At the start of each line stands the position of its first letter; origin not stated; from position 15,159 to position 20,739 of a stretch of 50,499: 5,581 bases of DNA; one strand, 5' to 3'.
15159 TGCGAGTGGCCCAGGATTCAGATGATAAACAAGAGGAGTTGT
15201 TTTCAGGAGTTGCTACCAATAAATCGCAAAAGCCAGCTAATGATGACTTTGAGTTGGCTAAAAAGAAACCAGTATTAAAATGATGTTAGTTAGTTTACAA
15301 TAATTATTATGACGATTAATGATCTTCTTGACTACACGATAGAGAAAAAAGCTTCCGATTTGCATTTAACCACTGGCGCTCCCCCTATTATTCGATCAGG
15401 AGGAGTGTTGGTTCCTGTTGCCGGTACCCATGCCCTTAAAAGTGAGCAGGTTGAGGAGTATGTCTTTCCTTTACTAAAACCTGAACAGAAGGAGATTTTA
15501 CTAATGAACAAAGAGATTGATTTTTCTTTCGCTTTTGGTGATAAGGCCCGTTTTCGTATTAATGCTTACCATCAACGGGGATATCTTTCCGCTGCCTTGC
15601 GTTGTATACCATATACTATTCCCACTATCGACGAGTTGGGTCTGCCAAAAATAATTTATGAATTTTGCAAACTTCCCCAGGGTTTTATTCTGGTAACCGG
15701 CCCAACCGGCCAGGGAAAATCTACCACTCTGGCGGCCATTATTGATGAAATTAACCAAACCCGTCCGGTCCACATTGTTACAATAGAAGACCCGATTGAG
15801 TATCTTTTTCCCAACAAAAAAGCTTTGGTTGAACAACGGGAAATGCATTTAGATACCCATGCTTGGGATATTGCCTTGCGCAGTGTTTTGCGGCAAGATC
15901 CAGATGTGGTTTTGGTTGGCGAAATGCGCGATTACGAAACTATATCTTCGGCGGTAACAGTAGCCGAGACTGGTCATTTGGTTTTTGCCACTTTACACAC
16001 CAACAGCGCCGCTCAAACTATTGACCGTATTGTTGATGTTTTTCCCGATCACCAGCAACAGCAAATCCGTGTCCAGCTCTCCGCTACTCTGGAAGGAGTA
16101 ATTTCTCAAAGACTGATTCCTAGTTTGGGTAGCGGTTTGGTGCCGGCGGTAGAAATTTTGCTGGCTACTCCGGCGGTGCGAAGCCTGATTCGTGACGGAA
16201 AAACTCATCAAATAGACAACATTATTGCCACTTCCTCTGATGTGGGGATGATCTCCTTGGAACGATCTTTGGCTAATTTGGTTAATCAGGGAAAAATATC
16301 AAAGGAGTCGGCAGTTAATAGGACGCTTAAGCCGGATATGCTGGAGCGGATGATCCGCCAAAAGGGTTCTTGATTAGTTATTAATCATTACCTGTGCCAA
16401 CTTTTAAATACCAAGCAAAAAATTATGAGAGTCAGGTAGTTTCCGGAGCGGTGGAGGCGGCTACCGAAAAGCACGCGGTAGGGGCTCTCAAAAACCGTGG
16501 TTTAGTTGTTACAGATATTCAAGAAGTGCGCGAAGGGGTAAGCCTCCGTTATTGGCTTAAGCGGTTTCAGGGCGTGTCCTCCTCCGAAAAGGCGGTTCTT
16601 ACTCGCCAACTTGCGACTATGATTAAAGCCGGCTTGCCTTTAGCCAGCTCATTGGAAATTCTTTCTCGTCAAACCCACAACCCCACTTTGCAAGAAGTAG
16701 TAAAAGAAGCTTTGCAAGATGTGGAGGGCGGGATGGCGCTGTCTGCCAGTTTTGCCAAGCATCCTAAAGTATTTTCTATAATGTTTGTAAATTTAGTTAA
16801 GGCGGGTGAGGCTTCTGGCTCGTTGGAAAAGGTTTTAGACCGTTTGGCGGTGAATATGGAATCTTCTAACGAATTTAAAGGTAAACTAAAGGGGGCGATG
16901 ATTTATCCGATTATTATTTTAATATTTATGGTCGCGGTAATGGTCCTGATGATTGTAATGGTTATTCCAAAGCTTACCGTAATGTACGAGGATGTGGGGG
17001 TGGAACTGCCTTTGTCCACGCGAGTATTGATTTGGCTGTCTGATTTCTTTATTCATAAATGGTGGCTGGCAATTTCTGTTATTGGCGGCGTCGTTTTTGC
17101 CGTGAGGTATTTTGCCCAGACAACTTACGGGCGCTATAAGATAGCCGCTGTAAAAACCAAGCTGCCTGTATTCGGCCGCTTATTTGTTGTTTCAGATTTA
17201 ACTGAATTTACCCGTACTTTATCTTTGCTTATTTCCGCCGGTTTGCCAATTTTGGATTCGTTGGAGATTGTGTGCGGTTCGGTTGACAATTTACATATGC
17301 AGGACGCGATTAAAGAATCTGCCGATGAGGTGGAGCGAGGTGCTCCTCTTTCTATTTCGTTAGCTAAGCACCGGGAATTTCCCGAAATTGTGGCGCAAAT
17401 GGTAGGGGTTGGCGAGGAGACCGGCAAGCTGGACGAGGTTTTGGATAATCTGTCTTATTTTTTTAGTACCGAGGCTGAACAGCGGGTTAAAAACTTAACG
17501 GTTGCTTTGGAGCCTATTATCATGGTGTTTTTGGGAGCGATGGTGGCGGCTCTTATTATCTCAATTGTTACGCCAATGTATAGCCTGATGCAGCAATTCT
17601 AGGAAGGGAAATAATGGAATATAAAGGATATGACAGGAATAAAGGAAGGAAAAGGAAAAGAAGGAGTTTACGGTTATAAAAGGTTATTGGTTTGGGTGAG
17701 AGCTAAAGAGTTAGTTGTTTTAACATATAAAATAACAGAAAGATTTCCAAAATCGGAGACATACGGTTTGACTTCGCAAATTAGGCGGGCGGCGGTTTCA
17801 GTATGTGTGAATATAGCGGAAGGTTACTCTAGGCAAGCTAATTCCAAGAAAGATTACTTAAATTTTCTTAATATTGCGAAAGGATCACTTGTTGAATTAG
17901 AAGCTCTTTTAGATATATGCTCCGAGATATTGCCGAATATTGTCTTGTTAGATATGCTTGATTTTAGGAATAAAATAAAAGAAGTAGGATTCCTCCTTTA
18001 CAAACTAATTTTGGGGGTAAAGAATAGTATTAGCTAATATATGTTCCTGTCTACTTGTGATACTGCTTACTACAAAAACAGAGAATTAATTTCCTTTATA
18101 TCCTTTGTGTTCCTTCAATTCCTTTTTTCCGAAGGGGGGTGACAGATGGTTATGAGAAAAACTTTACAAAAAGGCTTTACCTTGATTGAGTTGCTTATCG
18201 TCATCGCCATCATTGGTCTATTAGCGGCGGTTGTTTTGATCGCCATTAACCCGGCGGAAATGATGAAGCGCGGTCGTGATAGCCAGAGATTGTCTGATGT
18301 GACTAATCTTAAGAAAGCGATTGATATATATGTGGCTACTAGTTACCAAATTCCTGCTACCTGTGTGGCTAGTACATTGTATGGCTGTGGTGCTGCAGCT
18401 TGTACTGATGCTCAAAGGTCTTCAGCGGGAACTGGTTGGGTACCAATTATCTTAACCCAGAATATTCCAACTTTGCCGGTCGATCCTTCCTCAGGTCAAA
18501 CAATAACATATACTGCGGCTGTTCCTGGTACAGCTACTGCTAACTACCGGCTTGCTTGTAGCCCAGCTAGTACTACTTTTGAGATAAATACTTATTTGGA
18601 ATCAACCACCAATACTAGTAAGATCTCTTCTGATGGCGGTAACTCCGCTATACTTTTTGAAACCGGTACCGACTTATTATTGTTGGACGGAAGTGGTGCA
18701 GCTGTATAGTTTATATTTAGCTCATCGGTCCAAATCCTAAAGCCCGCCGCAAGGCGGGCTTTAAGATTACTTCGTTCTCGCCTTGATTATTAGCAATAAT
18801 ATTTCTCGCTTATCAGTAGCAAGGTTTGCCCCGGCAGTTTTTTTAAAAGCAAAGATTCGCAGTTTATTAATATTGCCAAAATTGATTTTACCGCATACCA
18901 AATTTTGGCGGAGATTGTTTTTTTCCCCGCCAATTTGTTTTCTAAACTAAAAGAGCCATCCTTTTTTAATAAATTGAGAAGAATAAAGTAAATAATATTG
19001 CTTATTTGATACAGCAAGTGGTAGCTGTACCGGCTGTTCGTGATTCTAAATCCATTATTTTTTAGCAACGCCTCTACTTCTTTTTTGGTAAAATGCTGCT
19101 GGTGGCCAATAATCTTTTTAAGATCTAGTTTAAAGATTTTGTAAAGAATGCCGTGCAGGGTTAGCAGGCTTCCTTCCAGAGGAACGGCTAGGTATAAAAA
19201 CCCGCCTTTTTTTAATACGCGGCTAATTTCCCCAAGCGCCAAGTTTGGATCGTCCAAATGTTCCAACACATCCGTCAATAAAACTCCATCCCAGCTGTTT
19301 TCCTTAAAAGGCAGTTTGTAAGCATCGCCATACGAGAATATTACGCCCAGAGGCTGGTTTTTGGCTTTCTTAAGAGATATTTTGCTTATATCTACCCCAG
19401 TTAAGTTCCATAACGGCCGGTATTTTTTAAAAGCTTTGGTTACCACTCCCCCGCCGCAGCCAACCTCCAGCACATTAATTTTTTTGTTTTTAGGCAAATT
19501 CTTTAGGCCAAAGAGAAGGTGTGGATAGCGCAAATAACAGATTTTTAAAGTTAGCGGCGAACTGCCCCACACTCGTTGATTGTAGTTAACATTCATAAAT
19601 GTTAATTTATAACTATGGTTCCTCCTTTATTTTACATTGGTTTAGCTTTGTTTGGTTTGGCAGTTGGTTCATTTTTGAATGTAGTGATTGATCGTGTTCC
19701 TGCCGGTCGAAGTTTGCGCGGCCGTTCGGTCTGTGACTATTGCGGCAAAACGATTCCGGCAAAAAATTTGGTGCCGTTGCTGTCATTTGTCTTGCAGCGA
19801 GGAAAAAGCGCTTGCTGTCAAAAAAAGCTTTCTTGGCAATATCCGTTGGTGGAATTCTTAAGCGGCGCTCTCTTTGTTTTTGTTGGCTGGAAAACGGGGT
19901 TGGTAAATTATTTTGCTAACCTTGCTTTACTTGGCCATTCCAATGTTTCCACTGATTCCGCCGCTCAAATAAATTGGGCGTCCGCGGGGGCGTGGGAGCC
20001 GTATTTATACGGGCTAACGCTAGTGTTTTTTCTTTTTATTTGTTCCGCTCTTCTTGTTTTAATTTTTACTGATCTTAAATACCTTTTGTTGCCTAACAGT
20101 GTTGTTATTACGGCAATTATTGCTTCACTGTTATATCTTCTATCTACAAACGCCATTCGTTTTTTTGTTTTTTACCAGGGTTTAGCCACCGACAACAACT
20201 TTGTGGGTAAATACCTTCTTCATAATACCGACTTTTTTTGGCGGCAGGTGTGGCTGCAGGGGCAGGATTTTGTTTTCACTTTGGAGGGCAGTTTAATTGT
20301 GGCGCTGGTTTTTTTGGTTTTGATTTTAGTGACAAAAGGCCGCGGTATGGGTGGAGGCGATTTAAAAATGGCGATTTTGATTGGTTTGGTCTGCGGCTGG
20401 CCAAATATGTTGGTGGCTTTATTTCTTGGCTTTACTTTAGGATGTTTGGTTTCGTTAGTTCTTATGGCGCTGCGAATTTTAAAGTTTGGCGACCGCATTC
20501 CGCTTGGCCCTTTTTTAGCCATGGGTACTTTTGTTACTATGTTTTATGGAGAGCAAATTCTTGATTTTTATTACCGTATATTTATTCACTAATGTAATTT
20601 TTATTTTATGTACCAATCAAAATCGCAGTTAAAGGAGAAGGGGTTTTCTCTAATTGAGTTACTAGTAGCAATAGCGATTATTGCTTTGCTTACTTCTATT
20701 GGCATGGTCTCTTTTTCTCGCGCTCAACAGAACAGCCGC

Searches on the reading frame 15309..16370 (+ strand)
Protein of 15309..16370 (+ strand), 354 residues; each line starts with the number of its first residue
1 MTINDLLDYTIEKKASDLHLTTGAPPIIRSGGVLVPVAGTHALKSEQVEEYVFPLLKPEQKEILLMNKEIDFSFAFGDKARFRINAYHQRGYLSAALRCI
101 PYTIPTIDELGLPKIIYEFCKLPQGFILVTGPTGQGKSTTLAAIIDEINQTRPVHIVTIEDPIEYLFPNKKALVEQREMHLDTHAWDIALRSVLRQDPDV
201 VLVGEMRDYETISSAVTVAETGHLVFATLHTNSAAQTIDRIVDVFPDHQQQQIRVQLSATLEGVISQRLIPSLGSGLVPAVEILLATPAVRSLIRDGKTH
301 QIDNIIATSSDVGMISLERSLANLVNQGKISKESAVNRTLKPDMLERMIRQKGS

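Call 11: search_protein_families(library=pfam, proteins=[window:15309-16370:+], max_evalue=0.001)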
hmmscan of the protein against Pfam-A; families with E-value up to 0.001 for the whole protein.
window:15309-16370:+ (354 aa): 4 families
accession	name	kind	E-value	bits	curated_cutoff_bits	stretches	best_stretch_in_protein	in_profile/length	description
PF00437.27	T2SSE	-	2.7e-46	158.3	24.9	1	116-274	134-282/370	Type II/IV secretion system protein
PF13401.12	AAA_22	-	0.00012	22.8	27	1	124-160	5-40/130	AAA domain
PF13245.12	AAA_19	-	0.00039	21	25.1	0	122-180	9-61/134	AAA domain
PF25199.1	nSTAND_NTPase5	-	0.00079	19.7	34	0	125-176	42-93/145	Novel STAND NTPase 5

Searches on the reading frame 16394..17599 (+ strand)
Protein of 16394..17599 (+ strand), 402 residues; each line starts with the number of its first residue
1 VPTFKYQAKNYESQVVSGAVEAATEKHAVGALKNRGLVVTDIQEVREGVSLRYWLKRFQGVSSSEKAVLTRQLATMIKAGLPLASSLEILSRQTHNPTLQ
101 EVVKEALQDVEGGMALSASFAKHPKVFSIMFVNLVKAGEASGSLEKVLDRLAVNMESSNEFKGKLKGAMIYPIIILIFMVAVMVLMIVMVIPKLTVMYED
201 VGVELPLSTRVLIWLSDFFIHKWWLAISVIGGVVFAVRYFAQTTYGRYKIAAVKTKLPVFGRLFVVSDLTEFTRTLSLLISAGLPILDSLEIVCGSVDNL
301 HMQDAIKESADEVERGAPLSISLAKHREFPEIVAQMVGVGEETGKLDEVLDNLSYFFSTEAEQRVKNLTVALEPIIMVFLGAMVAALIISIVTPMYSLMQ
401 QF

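Call 11: search_protein_families(library=pfam, proteins=[window:16394-17599:+], max_evalue=0.001)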
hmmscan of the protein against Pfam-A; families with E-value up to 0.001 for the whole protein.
window:16394-17599:+ (402 aa): 1 family
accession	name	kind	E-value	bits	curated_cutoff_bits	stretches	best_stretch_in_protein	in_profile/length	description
PF00482.28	T2SSF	-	5.1e-64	214.3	25.2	2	70-192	2-125/125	Type II secretion system (T2SS), protein F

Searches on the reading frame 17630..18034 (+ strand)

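Call 11: search_protein_families(library=pfam, proteins=[window:17630-18034:+], max_evalue=0.001)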
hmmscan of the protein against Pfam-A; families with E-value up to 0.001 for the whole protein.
window:17630-18034:+ (135 aa): 1 family
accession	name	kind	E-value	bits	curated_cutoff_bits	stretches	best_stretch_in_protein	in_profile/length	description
PF05635.17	23S_rRNA_IVP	-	1.8e-29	102.5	33.8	1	18-100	2-82/106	23S rRNA-intervening sequence protein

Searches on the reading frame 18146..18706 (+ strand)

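Call 11: search_protein_families(library=pfam, proteins=[window:18146-18706:+], max_evalue=0.001)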
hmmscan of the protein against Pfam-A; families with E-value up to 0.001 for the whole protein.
window:18146-18706:+ (187 aa): 1 family
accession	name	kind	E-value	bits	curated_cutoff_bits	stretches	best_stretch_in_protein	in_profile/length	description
PF07963.17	N_methyl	-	6.4e-09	35.5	21.2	1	8-31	4-27/27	Prokaryotic N-terminal methylation motif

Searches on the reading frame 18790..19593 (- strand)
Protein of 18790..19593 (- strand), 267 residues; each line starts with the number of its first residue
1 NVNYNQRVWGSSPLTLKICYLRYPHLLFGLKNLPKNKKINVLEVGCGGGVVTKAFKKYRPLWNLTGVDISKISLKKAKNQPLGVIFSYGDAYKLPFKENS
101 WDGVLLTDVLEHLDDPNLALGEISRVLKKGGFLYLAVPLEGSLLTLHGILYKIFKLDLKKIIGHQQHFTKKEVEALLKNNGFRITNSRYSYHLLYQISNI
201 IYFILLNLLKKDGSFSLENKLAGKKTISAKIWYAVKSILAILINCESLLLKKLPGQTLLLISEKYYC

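Call 11: search_protein_families(library=pfam, proteins=[window:18790-19593:-], max_evalue=0.001)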
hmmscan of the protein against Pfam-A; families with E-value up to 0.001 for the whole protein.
window:18790-19593:- (267 aa): 8 families
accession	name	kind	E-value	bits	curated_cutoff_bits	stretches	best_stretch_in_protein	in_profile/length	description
PF08241.18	Methyltransf_11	-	2.8e-23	82.8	21.2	1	42-135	1-95/95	Methyltransferase domain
PF13489.12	Methyltransf_23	-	6.9e-20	71.8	27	1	32-185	16-162/164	Methyltransferase domain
PF13649.12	Methyltransf_25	-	1.6e-18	67.6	27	1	41-131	1-97/97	Methyltransferase domain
PF13847.12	Methyltransf_31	-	1.9e-16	60.5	27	1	36-139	2-113/145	Methyltransferase domain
PF08242.18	Methyltransf_12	-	4.5e-15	56.6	30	1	42-133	1-98/98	Methyltransferase domain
PF01209.24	Ubie_methyltran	-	4.3e-08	33.2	20.1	1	37-145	47-158/233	ubiE/COQ5 methyltransferase family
PF05175.20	MTS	-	1.3e-05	25.3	23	1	30-79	24-73/170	Methyltransferase small domain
PF07021.18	MetW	-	0.00057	20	21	1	40-129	16-104/193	Methionine biosynthesis protein MetW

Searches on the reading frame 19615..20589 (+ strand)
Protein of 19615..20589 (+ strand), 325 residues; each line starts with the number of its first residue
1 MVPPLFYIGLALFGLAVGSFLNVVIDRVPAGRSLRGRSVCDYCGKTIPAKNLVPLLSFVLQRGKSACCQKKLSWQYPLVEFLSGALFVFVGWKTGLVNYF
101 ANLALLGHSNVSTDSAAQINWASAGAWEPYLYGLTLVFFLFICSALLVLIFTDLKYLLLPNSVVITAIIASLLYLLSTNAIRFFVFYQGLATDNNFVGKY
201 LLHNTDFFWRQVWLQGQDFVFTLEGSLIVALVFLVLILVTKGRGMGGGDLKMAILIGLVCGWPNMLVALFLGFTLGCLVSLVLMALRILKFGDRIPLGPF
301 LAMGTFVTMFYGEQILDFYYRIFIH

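Call 11: search_protein_families(library=pfam, proteins=[window:19615-20589:+], max_evalue=0.001)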
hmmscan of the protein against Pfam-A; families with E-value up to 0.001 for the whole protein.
window:19615-20589:+ (325 aa): 2 families
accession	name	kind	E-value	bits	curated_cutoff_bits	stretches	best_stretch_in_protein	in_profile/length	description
PF06750.18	A24_N_bact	-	1.8e-27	95.6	23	1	12-93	1-83/84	Bacterial Peptidase A24 N-terminal domain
PF01478.23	Peptidase_A24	-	7e-14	52.6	26.5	1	218-280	41-103/104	Type IV leader peptidase family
